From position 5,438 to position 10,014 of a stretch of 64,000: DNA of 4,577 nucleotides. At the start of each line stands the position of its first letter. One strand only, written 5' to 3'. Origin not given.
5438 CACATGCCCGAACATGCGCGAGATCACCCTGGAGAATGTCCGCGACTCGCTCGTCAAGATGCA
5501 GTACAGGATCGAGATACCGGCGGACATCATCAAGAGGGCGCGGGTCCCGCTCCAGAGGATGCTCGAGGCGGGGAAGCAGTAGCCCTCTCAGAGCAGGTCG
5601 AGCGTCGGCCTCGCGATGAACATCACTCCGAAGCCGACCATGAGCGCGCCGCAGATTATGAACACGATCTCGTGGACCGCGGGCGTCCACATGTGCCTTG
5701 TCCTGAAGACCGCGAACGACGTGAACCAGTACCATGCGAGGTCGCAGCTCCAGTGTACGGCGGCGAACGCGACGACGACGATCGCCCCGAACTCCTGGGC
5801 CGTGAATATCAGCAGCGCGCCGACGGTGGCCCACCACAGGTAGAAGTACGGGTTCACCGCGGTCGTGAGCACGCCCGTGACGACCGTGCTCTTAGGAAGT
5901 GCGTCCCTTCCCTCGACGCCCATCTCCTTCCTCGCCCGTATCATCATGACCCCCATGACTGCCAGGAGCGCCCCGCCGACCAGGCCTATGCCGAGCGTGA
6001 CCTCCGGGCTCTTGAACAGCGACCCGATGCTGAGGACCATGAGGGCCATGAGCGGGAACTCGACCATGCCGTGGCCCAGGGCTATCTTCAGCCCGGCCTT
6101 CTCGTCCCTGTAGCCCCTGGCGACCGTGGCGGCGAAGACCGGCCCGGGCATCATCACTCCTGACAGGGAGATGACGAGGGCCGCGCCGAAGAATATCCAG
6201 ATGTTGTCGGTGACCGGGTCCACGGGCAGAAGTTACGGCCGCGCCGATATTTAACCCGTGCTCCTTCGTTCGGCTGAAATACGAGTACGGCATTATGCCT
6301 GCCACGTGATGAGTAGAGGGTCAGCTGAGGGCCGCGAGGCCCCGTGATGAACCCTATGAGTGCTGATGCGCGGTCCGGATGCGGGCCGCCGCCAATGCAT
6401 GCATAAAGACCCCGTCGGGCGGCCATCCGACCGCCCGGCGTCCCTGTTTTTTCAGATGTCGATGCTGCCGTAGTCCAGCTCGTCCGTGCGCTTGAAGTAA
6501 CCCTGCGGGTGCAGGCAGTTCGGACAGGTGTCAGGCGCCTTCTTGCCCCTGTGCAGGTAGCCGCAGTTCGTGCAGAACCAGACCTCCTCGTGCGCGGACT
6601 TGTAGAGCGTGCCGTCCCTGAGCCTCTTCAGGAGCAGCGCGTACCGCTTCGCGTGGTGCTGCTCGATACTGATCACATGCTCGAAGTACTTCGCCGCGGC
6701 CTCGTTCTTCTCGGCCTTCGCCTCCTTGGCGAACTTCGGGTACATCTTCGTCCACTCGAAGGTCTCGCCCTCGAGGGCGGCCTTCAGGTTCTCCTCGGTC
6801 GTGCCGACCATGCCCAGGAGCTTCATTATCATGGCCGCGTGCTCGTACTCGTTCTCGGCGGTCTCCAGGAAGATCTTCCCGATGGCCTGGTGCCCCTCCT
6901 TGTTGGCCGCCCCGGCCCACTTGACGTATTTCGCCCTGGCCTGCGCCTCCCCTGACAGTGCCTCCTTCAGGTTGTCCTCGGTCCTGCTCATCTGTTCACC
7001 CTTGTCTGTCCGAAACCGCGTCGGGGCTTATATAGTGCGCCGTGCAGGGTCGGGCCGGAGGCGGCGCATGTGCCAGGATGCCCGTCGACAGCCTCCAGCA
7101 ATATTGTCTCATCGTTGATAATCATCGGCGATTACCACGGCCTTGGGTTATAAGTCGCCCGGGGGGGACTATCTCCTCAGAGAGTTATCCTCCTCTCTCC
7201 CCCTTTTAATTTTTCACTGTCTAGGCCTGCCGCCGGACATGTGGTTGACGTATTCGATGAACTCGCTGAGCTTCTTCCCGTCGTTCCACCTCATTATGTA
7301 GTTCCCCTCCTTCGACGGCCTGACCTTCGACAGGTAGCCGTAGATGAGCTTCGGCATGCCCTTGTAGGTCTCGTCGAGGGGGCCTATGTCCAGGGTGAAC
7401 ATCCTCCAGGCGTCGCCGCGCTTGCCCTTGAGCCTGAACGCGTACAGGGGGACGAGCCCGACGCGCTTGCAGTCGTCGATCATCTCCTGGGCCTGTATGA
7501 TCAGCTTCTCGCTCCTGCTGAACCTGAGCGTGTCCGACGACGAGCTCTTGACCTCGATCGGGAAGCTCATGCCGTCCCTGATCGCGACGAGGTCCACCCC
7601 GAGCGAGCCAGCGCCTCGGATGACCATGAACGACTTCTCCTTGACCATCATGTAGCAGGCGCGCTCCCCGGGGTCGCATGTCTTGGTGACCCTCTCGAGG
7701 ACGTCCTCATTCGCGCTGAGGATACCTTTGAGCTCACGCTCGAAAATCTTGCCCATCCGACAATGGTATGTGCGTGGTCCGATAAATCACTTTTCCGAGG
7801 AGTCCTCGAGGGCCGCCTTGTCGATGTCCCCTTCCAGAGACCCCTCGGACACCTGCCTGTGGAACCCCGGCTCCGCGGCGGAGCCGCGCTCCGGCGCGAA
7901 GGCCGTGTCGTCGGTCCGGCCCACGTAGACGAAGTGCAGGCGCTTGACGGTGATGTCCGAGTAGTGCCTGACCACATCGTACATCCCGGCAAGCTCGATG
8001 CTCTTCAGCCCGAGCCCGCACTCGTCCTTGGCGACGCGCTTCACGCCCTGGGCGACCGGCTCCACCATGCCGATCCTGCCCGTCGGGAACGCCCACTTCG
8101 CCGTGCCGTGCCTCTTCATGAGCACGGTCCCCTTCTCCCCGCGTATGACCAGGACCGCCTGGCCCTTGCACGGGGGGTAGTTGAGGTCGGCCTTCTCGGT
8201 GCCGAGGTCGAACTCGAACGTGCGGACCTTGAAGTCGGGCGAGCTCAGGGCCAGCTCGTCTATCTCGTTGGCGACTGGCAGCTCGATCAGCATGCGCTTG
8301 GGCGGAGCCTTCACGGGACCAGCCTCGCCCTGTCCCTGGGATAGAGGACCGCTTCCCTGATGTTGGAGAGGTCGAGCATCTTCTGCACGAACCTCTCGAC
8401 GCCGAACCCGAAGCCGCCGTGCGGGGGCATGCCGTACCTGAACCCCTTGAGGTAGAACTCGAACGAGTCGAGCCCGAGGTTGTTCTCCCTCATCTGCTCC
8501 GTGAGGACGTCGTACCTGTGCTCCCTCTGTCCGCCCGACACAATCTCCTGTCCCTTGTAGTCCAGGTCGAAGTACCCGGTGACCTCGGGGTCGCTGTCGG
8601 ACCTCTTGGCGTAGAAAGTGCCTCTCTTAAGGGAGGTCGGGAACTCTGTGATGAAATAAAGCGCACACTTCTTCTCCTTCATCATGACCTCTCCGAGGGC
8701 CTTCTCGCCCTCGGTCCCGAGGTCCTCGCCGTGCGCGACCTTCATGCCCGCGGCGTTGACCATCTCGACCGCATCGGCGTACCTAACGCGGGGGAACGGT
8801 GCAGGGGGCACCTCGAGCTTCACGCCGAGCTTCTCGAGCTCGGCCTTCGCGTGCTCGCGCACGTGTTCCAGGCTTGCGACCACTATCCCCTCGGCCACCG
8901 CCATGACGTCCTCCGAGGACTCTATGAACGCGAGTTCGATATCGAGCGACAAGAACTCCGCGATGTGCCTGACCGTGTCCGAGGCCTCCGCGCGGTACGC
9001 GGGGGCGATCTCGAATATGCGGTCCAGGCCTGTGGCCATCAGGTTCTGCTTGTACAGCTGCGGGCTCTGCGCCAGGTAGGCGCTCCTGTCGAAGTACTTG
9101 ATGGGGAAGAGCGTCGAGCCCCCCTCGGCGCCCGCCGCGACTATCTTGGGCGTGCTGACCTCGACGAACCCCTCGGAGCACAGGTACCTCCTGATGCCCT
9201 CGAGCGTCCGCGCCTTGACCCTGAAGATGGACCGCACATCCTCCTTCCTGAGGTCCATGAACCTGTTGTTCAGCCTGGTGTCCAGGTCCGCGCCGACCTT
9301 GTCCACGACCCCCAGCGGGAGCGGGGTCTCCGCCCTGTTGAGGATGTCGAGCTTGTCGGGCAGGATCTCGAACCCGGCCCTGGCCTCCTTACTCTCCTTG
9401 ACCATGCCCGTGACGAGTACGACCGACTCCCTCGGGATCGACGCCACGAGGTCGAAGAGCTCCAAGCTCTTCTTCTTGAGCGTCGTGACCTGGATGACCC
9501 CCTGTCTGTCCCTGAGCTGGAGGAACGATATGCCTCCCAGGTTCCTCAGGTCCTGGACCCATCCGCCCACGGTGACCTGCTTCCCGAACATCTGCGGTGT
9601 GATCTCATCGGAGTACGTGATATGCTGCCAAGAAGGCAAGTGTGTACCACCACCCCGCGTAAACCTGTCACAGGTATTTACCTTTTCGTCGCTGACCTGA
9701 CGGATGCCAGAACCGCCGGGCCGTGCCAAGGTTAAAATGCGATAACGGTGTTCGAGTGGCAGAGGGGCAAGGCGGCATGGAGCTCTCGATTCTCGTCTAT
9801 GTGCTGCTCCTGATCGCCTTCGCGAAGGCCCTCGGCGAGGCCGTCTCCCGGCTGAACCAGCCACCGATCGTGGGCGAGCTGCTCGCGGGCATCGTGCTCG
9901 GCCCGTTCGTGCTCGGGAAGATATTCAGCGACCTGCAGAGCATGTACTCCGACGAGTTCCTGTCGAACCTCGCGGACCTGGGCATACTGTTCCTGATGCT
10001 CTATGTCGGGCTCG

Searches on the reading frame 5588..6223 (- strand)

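Call 60: search_protein_families(library=pfam, proteins=[window:5588-6223:-], max_evalue=0.00001)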
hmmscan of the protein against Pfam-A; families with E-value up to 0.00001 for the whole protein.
window:5588-6223:- (211 aa): 1 family
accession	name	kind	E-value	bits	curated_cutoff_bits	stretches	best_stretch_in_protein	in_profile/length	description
PF01810.24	LysE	-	2.7e-31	109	25.6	1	20-203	1-190/193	LysE type translocator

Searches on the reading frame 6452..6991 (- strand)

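Call 60: search_protein_families(library=pfam, proteins=[window:6452-6991:-], max_evalue=0.00001)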
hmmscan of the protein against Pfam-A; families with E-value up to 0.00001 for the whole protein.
window:6452-6991:- (179 aa): 3 families
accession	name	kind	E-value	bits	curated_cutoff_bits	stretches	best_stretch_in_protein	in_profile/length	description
PF02915.23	Rubrerythrin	-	9.1e-20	71.9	22.8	1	6-120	1-136/137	Rubrerythrin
PF21349.2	RUBY_RBDX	-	1e-12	47.7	26.5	1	138-167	1-30/30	Rubrerythrin, rubredoxin-like domain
PF00210.30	Ferritin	-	4.4e-06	27.1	24.5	0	6-125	2-140/142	Ferritin-like domain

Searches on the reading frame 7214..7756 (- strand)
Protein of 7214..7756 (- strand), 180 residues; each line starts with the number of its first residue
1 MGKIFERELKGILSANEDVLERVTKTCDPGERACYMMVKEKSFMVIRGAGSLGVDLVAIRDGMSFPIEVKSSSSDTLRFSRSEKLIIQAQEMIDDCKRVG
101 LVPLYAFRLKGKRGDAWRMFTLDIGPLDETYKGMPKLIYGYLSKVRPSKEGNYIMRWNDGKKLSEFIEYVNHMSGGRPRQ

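Call 60: search_protein_families(library=pfam, proteins=[window:7214-7756:-], max_evalue=0.00001)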
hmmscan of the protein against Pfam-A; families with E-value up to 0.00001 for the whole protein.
window:7214-7756:- (180 aa): 1 family
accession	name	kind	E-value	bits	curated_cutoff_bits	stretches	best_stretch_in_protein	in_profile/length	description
PF01870.24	Hjc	-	1.8e-11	44.2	21.1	1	31-121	3-90/93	Archaeal holliday junction resolvase (hjc)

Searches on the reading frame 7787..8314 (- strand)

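Call 60: search_protein_families(library=pfam, proteins=[window:7787-8314:-], max_evalue=0.00001)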
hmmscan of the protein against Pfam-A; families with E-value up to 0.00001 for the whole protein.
window:7787-8314:- (175 aa): 1 family
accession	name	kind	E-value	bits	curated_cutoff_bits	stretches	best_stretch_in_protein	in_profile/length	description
PF00293.34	NUDIX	-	2.9e-06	27.7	21.1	1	53-141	7-102/134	NUDIX domain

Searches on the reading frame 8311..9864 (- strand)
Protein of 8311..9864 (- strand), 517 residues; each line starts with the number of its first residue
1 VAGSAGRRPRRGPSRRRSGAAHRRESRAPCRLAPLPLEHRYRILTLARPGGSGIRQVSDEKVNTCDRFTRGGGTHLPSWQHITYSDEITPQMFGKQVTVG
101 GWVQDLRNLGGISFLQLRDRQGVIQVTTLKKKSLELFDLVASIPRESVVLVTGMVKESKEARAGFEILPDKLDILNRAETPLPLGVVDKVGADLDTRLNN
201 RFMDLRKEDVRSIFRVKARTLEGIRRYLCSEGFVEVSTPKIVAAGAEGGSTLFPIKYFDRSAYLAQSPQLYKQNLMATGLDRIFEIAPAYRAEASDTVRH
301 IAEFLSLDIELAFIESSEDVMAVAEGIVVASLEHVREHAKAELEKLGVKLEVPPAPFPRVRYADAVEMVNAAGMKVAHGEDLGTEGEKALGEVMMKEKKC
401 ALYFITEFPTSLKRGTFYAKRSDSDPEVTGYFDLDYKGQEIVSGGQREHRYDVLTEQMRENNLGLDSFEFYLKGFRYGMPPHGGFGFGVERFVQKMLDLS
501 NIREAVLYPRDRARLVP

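Call 60: search_protein_families(library=pfam, proteins=[window:8311-9864:-], max_evalue=0.00001)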
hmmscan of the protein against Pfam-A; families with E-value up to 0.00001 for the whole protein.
window:8311-9864:- (517 aa): 2 families
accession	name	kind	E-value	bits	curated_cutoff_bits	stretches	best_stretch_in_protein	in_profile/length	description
PF00152.25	tRNA-synt_2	-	8.2e-84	281.7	25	1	194-511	2-307/308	tRNA synthetases class II (D, K and N)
PF01336.31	tRNA_anti-codon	-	3.3e-13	49.8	27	1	97-174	1-74/75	OB-fold nucleic acid binding domain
